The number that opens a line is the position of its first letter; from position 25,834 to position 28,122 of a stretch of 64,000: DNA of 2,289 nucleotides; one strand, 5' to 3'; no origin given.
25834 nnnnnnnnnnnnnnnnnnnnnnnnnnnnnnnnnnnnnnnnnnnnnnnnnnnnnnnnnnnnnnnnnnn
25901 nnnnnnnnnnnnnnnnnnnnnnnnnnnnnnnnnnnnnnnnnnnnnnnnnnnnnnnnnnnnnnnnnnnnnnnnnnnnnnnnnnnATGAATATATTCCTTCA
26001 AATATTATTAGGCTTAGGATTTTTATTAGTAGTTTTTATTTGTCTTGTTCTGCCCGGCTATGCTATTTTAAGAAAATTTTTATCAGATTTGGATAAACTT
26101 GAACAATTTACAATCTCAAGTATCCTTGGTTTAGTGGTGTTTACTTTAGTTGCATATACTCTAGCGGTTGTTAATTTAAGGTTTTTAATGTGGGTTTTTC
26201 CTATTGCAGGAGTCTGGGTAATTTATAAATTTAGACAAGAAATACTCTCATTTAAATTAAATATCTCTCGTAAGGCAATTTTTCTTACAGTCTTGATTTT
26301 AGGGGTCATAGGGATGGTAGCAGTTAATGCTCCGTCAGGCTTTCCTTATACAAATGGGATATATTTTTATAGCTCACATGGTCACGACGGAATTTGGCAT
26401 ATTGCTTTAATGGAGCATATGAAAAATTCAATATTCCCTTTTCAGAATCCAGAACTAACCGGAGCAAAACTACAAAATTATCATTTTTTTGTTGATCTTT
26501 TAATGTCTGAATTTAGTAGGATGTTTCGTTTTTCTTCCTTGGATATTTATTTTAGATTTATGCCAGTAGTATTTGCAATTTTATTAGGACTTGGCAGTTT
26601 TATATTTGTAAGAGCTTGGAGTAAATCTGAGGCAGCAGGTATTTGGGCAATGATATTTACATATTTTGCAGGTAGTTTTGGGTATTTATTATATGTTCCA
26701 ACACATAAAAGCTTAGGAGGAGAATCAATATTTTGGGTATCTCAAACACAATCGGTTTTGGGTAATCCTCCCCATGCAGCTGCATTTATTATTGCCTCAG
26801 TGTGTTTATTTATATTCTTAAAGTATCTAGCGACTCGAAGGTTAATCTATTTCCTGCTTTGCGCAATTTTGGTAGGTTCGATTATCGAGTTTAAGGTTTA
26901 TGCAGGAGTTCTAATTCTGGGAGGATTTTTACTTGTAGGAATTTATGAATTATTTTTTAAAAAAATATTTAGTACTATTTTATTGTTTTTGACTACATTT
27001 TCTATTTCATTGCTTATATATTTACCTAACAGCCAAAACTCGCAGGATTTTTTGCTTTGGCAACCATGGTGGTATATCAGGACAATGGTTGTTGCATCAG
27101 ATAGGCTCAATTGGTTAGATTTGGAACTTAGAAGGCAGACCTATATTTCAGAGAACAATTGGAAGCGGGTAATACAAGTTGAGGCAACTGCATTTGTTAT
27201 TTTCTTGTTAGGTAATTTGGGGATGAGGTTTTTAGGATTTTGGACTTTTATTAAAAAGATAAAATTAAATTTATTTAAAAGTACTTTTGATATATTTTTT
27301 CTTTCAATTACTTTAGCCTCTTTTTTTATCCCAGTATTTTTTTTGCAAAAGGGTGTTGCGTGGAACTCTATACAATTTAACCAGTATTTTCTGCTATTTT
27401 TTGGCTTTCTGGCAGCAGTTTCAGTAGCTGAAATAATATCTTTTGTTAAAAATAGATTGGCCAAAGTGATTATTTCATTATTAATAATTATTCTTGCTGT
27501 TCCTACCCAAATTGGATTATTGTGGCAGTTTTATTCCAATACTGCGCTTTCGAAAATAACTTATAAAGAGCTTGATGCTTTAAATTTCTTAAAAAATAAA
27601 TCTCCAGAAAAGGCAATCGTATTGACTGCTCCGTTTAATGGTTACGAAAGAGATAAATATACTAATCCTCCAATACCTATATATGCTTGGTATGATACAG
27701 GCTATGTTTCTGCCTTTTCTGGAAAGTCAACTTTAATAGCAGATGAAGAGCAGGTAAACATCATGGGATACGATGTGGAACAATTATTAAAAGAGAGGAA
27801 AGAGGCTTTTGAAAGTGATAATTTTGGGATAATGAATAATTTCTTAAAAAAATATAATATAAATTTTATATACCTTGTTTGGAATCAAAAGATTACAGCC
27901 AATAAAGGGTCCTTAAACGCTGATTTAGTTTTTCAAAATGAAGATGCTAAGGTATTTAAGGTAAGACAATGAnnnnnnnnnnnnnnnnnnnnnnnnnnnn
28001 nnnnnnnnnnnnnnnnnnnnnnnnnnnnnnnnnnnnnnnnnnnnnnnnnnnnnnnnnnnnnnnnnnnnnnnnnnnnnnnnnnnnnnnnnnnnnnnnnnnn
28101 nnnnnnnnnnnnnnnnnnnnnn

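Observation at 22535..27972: Pair of HDGIWHI-motif polytopic proteins, one carrying an extra secreted N-terminal domain of about 480 aa.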

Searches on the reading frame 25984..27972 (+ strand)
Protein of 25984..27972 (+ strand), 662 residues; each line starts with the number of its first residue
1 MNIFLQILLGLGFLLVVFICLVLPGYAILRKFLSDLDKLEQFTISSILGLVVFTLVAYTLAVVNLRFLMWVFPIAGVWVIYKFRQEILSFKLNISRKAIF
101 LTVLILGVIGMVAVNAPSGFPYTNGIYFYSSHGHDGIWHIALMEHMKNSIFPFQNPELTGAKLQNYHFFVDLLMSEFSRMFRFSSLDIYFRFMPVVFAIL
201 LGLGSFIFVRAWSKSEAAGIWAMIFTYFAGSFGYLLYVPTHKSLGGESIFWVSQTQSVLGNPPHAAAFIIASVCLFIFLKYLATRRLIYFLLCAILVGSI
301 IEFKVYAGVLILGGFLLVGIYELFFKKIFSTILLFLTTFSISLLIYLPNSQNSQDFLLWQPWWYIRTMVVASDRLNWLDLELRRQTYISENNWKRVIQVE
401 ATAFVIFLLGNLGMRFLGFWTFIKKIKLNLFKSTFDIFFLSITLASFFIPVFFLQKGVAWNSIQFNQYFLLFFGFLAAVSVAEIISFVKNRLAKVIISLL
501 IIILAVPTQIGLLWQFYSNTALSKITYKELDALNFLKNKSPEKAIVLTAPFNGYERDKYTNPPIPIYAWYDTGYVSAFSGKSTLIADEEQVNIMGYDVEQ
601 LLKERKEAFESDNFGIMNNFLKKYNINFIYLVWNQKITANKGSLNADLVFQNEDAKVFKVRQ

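Call 3: search_protein_families(library=pfam, proteins=[window:25984-27972:+], max_evalue=1)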
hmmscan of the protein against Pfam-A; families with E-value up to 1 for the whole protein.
window:25984-27972:+ (662 aa): 0 families

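Call 5: search_protein_families(library=ncbifam, proteins=[window:25984-27972:+], max_evalue=1)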
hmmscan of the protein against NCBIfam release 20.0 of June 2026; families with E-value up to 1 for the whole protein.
window:25984-27972:+ (662 aa): 0 families

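Call 8: find_homologous_proteins(query=window:25984-27972:+)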
Query window:25984-27972:+ (662 aa): 615 proteins with E <= 0.001 among 8000 candidates; the best 120 are listed.
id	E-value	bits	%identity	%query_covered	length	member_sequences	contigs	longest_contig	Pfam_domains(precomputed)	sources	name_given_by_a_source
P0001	0.0e+0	1457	100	100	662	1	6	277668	-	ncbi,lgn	-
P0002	0.0e+0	1142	76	98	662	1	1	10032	-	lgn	-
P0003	0.0e+0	1123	75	100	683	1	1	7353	-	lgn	-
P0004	0.0e+0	1115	73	100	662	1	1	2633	-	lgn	-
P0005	0.0e+0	1107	73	100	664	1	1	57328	-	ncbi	-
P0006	0.0e+0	1105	74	100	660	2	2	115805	-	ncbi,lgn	-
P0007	0.0e+0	1105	74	100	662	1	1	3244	-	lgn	-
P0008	0.0e+0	1105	73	97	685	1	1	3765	-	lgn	-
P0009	0.0e+0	1098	73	98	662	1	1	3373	-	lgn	-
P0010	0.0e+0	1098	72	100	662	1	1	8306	-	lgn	-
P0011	0.0e+0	1094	72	100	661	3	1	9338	-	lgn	-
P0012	0.0e+0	1092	71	100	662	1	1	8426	-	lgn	-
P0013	0.0e+0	1090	72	100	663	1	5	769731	-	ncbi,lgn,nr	ncbi:hypothetical protein HYU45_02380 [Candidatus Daviesbacteria bacterium]|nr:hypothetical protein 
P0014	0.0e+0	1086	72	100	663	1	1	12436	-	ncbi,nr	ncbi:MAG: hypothetical protein M1365_01575 [Actinobacteria bacterium]|nr:hypothetical protein [Actin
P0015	0.0e+0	1086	72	100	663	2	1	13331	-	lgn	-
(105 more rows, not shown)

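Call 11: find_encoding_contigs(protein=P0006, flank=10000, max_places=3)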
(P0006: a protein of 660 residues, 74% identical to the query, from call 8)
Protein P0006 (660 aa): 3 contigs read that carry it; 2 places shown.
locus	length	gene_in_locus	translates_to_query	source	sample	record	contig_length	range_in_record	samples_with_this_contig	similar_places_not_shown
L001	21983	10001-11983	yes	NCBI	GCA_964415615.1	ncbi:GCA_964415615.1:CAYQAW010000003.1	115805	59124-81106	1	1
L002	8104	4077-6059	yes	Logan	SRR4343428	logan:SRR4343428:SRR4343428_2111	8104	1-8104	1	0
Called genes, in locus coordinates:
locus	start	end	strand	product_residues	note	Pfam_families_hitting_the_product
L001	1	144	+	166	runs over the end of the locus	PF20803:PaaX_M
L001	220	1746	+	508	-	PF13231:PMT_2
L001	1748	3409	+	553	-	PF10131:PTPS_related, PF13231:PMT_2 (weak)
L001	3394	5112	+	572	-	-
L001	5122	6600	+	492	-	PF01943:Polysacc_synt, PF13440:Polysacc_synt_3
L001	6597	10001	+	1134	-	-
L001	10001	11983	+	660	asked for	-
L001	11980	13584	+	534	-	PF13231:PMT_2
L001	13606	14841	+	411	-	-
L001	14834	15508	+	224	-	-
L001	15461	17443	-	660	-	-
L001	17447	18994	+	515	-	PF02366:PMT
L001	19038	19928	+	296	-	PF00535:Glycos_transf_2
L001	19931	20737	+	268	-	PF00535:Glycos_transf_2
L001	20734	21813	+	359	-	PF00534:Glycos_transf_1, PF13692:Glyco_trans_1_4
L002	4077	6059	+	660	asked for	-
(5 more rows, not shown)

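Call 20: search_solved_structures(query=A2, max_evalue=10, show_alignments=2)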
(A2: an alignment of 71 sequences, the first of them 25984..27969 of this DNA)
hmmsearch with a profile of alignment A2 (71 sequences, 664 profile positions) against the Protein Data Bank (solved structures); distinct sequences matched with E-value up to 10: 1.
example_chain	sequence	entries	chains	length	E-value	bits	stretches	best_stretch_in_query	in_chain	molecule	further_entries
7kak_C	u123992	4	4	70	0.58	11.8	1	24-68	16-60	Protein transport channel Sec61 complex, gamma subunit (Sss1)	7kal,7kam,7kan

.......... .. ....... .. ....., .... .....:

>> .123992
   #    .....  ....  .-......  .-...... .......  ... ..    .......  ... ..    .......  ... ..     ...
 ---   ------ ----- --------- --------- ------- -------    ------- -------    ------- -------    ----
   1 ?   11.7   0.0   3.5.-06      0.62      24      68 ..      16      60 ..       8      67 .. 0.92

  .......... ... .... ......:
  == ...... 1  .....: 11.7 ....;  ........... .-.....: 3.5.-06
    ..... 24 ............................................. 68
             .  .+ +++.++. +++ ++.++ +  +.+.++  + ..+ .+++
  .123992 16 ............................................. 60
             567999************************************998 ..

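Call 30: predict_structure(alignment_id=A2)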
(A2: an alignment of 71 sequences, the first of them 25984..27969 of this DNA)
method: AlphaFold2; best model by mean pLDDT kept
length: 662 residues; sequences in the alignment: 71
mean_pLDDT: 91.0   pTM: 0.91
mean pLDDT of the five models: 91.0, 90.8, 89.6, 87.8, 87.3
residues with pLDDT >= 90: 447; 70-90: 194; 50-70: 21; < 50: 0
segments of 3 or more residues with pLDDT < 50: none
pLDDT, mean of each block of 10 residues (from residue 1): 91 98 94 90 97 97 95 97 91 93 95 87 88 81 92 92 90 97 94 95 98 97 93 87 75 65 93 98 96 97 94 97 96 98 91 75 84 83 93 94 90 94 88 94 95 83 90 97 95 95 89 83 92 94 91 85 85 89 89 87 94 93 95 85 89 94 82
secondary structure, 60 per line:
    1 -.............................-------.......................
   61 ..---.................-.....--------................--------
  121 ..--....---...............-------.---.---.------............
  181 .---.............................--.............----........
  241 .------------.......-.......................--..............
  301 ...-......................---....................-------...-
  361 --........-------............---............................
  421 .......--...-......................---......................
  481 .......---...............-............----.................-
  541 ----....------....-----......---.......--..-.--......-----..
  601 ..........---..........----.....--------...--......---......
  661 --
elements in order: H2-30 H38-62 H66-82 H84-88 H97-112 E125-128 H132-146 H169-181 H185-213 H216-228 H233-241 H254-260 H262-284 H287-303 H305-326 H330-349 E357-359 H363-370 H378-389 H393-427 H434-452 E453-455 H459-487 H491-505 H507-518 E523-526 H527-539 E545-548 H555-558 H566-569 H573-579 H588-593 H599-610 H614-623 E628-632 E646-651 E655-660

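Call 34: fold_search(model_id=the predicted structure, library=pdb)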
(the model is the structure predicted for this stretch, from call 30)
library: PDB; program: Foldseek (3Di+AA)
matches with E <= 10: 367; with E <= 0.001: 23
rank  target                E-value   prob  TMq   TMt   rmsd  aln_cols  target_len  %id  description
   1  9n9j_I                6.0e-10  1.00  0.46  0.44  13.8       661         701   10  Structure of a GRP94 folding intermediate engaged with a CCDC134- and FKBP11-bound secretory translocon (released 2025-11-19)
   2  6s7t_A                8.6e-10  1.00  0.46  0.43  14.1       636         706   11  Cryo-EM structure of human oligosaccharyltransferase complex OST-B (released 2019-12-18)
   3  7oci_F                1.0e-09  1.00  0.49  0.51  12.7       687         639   12  Cryo-EM structure of yeast Ost6p containing oligosaccharyltransferase complex (released 2022-02-16)
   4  7e9s_A                1.0e-09  1.00  0.47  0.37  13.0       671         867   14  Archaeal oligosaccharyltransferase AglB from Archaeoglobus fulgidus in complex with an inhibitory peptide and a dolich (released 2021-09-08)
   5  8b6l_I                1.6e-09  1.00  0.47  0.45  13.9       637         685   10  Subtomogram average of the human Sec61-TRAP-OSTA-translocon (released 2022-12-07)
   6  6ezn_F                1.9e-09  1.00  0.49  0.50  13.0       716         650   11  Cryo-EM structure of the yeast oligosaccharyltransferase (OST) complex (released 2018-01-17)
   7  8agb_A                2.8e-09  1.00  0.49  0.50  13.2       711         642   12  Structure of yeast oligosaccharylransferase complex with lipid-linked oligosaccharide bound (released 2022-12-07)
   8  8agc_A                5.1e-09  1.00  0.47  0.45  13.8       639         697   12  Structure of yeast oligosaccharylransferase complex with lipid-linked oligosaccharide and non-acceptor peptide bound (released 2022-12-07)
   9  8pn9_A                5.5e-09  1.00  0.49  0.49  13.5       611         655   10  Structure of human oligosaccharyltransferase OST-A complex bound to NGI-1 (released 2024-05-08)
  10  3waj                  7.5e-09  1.00  0.45  0.39  13.3       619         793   16  Crystal structure of the Archaeoglobus fulgidus oligosaccharyltransferase (O29867_ARCFU) complex with Zn and sulfate (released 2013-10-30)
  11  3wak                  1.0e-08  1.00  0.49  0.39  12.6       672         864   15  Crystal structure of the Archaeoglobus fulgidus oligosaccharyltransferase (O29867_ARCFU) in the apo form (released 2013-10-30)
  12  7zlh_A                1.1e-08  1.00  0.47  0.48  12.6       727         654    9  Cryo-EM structure of C-mannosyltransferase CeDPY19, in apo state, bound to CMT2-Fab and anti-Fab nanobody (released 2023-01-11)
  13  6ftg_5                1.1e-08  1.00  0.48  0.49  13.5       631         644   10  Subtomogram average of OST-containing ribosome-translocon complexes from canine rough microsomal membranes (released 2018-03-21)
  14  5gmy_A                2.0e-08  1.00  0.46  0.38  13.8       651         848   14  Crystal structure of the Archaeoglobus fulgidus oligosaccharyltransferase (O29867_ARCFU) tethered with an acceptor pep (released 2017-02-01)
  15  3rce_A                2.2e-08  1.00  0.45  0.44  15.7       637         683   14  Bacterial oligosaccharyltransferase PglB (released 2011-06-15)
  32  3vu0_C                1.1e-01  1.00  0.13  0.49   7.5       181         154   10  Crystal structure of the C-terminal globular domain of oligosaccharyltransferase (AfAglB-S2, AF_0040, O30195_ARCFU) fr (released 2013-01-23)
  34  3vu0_A                1.5e-01  1.00  0.14  0.53   5.4       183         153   10  Crystal structure of the C-terminal globular domain of oligosaccharyltransferase (AfAglB-S2, AF_0040, O30195_ARCFU) fr (released 2013-01-23)
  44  3vu0_B                2.7e-01  0.99  0.13  0.50   6.1       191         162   11  Crystal structure of the C-terminal globular domain of oligosaccharyltransferase (AfAglB-S2, AF_0040, O30195_ARCFU) fr (released 2013-01-23)
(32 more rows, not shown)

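Call 35: search_protein_representatives(alignment_id=A2)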
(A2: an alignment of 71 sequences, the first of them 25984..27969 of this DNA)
Query: 71 sequences, 664 profile positions. Proteins with E-value up to 0.001 (for the whole library): 2028; up to 1e-10: 1479; up to 1e-30: 997. The best 150 are listed.
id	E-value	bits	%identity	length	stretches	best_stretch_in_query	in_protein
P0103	1.1e-283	959.2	-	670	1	1-663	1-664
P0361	2.4e-234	796.2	-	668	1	1-663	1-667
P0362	1.8e-222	757.0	-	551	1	104-662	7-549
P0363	6.9e-220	748.4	-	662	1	3-663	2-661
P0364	6.0e-217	738.7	-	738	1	5-663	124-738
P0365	2.1e-210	717.1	-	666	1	12-663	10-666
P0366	9.2e-209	711.7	-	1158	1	6-663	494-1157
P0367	4.2e-205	699.6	-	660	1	10-662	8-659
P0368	4.4e-203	692.9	-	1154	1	12-661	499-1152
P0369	1.5e-193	661.4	-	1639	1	10-662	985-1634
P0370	1.2e-191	655.2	-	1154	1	13-662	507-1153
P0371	1.3e-187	641.8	-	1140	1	9-661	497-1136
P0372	2.2e-185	634.5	-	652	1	13-662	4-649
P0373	8.8e-185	632.4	-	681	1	5-661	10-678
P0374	2.0e-184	631.3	-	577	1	96-662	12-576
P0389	1.0e-167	576.0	-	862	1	6-662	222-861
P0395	1.2e-164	565.9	-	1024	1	99-663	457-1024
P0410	1.9e-150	519.0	-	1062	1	101-662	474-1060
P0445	1.3e-127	443.5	-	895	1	102-662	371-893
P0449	1.8e-124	433.2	-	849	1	96-663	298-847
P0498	5.4e-103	362.2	-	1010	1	118-663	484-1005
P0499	1.6e-102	360.6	-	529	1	101-663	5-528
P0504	2.1e-101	356.9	-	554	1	95-663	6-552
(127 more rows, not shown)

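Call 36: search_protein_families(library=pfam, proteins=[P0369, P0395, P0445, P0449, P0498, P0504, P0499, P0389, P0410, P0364], max_evalue=0.1)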
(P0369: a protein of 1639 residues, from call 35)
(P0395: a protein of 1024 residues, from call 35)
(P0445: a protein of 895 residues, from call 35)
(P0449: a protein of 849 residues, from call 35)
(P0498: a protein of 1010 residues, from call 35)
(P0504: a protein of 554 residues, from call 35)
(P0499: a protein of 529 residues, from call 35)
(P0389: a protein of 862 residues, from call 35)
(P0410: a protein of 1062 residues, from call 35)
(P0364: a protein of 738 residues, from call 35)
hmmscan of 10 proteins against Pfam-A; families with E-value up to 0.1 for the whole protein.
P0369 (1639 aa): 2 families
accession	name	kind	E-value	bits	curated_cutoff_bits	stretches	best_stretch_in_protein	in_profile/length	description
PF13440.11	Polysacc_synt_3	-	9.5e-55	186.3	23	1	50-333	2-283/293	Polysaccharide biosynthesis protein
PF01943.22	Polysacc_synt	-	3.6e-27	95.9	28.2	1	27-294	3-274/274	Polysaccharide biosynthesis protein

P0395 (1024 aa): 1 family
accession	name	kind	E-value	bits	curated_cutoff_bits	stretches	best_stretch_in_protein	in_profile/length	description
PF09527.15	ATPase_gene1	-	0.009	16.5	26.6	1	832-861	9-38/54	Putative F0F1-ATPase subunit Ca2+/Mg2+ transporter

P0445 (895 aa): 0 families

P0449 (849 aa): 0 families

P0498 (1010 aa): 1 family
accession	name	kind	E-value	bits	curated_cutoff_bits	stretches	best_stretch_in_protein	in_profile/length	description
PF14333.11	DUF4389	-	0.016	15.5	25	1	449-481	21-53/76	Domain of unknown function (DUF4389)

P0504 (554 aa): 0 families

P0499 (529 aa): 2 families
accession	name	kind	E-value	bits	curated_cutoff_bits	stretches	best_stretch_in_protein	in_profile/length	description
PF22282.1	CydS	-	0.018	15.4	25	0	220-235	10-25/31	CydS-like protein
PF14898.11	DUF4491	-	0.056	14.3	27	0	201-263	15-80/92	Domain of unknown function (DUF4491)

P0389 (862 aa): 0 families

P0410 (1062 aa): 0 families

P0364 (738 aa): 0 families

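Call 44: find_related_loci(query=A2, collection=genome_contigs, flank=6000)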
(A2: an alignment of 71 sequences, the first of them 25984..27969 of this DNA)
Query A2 (662 aa) in genome_contigs; peptide patterns used: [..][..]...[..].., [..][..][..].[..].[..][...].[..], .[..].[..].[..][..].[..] (x = any residue, [..] = any of these).
351 stretches matched a pattern; 319 encode a relative of the query (tblastn E <= 1e-3); the best 80 are kept; 78 distinct loci.
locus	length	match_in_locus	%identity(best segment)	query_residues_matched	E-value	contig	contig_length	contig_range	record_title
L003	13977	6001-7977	74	1-662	0e+0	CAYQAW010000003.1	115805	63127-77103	MAG TPA_asm: uncultured Gammaproteobacteria bacterium isolate binchicken_co251_588 genome assembly, contig: NODE_257_len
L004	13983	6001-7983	73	1-662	0e+0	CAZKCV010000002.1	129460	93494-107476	MAG TPA_asm: uncultured Gammaproteobacteria bacterium isolate binchicken_co251_142 genome assembly, contig: NODE_217_len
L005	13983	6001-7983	72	1-662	0e+0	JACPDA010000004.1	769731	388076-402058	MAG: Candidatus Daviesbacteria bacterium isolate NC_groundwater_297_Ag_B-0.1um_41_14 S7_GD2017_3_B1_scaffold_1, whole ge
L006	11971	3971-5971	67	1-662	0e+0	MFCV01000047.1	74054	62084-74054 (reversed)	MAG: Candidatus Daviesbacteria bacterium RIFCSPHIGHO2_02_FULL_36_13 rifcsphigho2_02_scaffold_875, whole genome shotgun s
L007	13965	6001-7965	68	6-661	0e+0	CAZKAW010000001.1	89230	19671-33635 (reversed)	MAG TPA_asm: uncultured Gammaproteobacteria bacterium isolate binchicken_co38_470 genome assembly, contig: NODE_653_leng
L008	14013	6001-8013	65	5-661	0e+0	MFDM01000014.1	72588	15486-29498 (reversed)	MAG: Candidatus Daviesbacteria bacterium RIFCSPLOWO2_01_FULL_39_12 rifcsplowo2_01_scaffold_2219, whole genome shotgun se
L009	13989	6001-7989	64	3-662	0e+0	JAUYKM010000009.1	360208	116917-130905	MAG: Candidatus Daviesbacteria bacterium isolate C24_metabat.bin.195_sub C24_k141_65138, whole genome shotgun sequence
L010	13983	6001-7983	68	1-662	0e+0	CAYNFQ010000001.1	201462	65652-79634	MAG TPA_asm: uncultured Gammaproteobacteria bacterium isolate binchicken_co110_279 genome assembly, contig: NODE_160_len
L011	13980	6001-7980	73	3-662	0e+0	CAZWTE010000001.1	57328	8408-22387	MAG TPA_asm: uncultured Gammaproteobacteria bacterium isolate binchicken_co144_909 genome assembly, contig: NODE_1211_le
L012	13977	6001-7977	64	5-662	0e+0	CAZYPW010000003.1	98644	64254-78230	MAG TPA_asm: uncultured Gammaproteobacteria bacterium isolate binchicken_co38_269 genome assembly, contig: NODE_541_leng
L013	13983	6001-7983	56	2-662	0e+0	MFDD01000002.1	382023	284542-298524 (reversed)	MAG: Candidatus Daviesbacteria bacterium RIFCSPHIGHO2_02_FULL_43_12 rifcsphigho2_02_scaffold_105, whole genome shotgun s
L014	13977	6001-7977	66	1-661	0e+0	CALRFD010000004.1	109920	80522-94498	MAG: Patescibacteria group bacterium isolate Ike-100m-12 genome assembly, contig: Ike-100-c60, whole genome shotgun sequ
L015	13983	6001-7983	61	1-659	0e+0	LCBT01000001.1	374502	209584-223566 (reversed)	MAG: Candidatus Daviesbacteria bacterium GW2011_GWA1_41_61 UU73_C0001, whole genome shotgun sequence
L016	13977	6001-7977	56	2-660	0e+0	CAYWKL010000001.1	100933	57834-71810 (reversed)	MAG TPA_asm: uncultured Gammaproteobacteria bacterium isolate binchicken_co38_1283 genome assembly, contig: NODE_524_len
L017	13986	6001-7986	48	1-658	0e+0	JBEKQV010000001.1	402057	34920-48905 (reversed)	MAG: Candidatus Microgenomates bacterium isolate SPRUCE 496 SPRUCE_496_1, whole genome shotgun sequence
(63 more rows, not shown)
